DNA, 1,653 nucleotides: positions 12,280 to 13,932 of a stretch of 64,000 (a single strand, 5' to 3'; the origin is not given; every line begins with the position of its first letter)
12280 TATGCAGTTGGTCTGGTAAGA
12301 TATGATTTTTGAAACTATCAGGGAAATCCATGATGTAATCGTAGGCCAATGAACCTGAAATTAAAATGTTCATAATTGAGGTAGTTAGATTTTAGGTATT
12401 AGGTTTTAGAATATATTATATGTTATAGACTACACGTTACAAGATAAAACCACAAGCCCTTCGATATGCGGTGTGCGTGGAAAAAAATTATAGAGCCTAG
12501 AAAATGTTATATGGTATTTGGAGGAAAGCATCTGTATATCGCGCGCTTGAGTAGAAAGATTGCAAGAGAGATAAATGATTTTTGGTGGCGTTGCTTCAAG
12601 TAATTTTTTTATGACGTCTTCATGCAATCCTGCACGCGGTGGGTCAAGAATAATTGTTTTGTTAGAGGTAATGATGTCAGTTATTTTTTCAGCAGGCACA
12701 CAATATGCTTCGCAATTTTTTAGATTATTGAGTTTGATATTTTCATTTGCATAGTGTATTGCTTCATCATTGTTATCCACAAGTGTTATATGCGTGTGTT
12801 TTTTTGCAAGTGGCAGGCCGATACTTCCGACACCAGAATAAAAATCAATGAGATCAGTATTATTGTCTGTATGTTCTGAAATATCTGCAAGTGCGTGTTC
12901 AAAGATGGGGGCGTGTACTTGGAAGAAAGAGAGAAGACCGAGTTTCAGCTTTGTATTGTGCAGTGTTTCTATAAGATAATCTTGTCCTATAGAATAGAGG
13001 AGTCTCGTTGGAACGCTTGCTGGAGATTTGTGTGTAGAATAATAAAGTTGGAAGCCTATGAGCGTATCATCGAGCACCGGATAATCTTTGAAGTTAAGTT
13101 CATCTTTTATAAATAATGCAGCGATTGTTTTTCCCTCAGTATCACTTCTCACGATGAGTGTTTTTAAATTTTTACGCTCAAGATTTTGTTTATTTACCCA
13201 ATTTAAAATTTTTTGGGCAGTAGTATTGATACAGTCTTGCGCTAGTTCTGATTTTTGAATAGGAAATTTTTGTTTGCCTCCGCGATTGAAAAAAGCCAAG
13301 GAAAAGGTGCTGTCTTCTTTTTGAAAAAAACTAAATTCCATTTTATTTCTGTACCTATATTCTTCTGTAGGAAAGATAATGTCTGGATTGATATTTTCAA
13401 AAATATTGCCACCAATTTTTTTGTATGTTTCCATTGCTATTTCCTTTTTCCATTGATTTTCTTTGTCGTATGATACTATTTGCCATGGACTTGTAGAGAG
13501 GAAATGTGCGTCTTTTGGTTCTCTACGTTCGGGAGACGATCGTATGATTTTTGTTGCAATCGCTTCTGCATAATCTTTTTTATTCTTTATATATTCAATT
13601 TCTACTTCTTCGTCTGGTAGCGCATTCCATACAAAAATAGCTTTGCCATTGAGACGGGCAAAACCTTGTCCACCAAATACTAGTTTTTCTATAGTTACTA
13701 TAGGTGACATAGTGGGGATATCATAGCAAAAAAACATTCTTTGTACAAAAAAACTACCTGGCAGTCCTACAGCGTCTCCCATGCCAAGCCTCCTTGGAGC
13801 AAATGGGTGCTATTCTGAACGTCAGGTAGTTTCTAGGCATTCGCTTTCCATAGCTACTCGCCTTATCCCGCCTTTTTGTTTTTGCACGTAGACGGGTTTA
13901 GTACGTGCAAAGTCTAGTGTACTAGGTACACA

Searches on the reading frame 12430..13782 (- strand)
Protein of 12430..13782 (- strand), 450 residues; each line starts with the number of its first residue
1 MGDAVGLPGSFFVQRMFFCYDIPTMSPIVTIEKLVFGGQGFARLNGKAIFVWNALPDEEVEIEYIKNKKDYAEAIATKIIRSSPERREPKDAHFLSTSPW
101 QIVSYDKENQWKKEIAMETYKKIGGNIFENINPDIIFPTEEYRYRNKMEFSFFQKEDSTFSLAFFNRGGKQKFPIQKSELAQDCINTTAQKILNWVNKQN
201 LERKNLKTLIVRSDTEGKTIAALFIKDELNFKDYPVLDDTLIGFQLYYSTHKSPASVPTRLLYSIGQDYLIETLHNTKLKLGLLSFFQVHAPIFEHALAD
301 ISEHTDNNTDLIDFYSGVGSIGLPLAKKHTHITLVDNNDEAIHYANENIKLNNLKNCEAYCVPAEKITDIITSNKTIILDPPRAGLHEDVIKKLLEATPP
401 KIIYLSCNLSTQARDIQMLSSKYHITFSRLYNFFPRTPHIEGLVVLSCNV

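Call 47: search_protein_families(library=pfam, proteins=[window:12430-13782:-], max_evalue=0.00001)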
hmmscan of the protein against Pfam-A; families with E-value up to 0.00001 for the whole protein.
window:12430-13782:- (450 aa): 5 families
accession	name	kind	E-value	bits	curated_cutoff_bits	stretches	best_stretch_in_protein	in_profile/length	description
PF05958.17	tRNA_U5-meth_tr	-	1.9e-27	96.7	23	1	136-447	27-355/357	tRNA (Uracil-5-)-methyltransferase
PF05175.20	MTS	-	5.7e-09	36.3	23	1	307-395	31-123/170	Methyltransferase small domain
PF13847.12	Methyltransf_31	-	1.4e-07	31.7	27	1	306-419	2-122/145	Methyltransferase domain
PF02475.24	TRM5-TYW2_MTfase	-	1.6e-06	28.6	28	1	301-365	30-97/164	TRM5/TYW2 methyltransferase domain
PF01938.26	TRAM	-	2.3e-06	27.8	21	1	29-76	10-60/61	TRAM domain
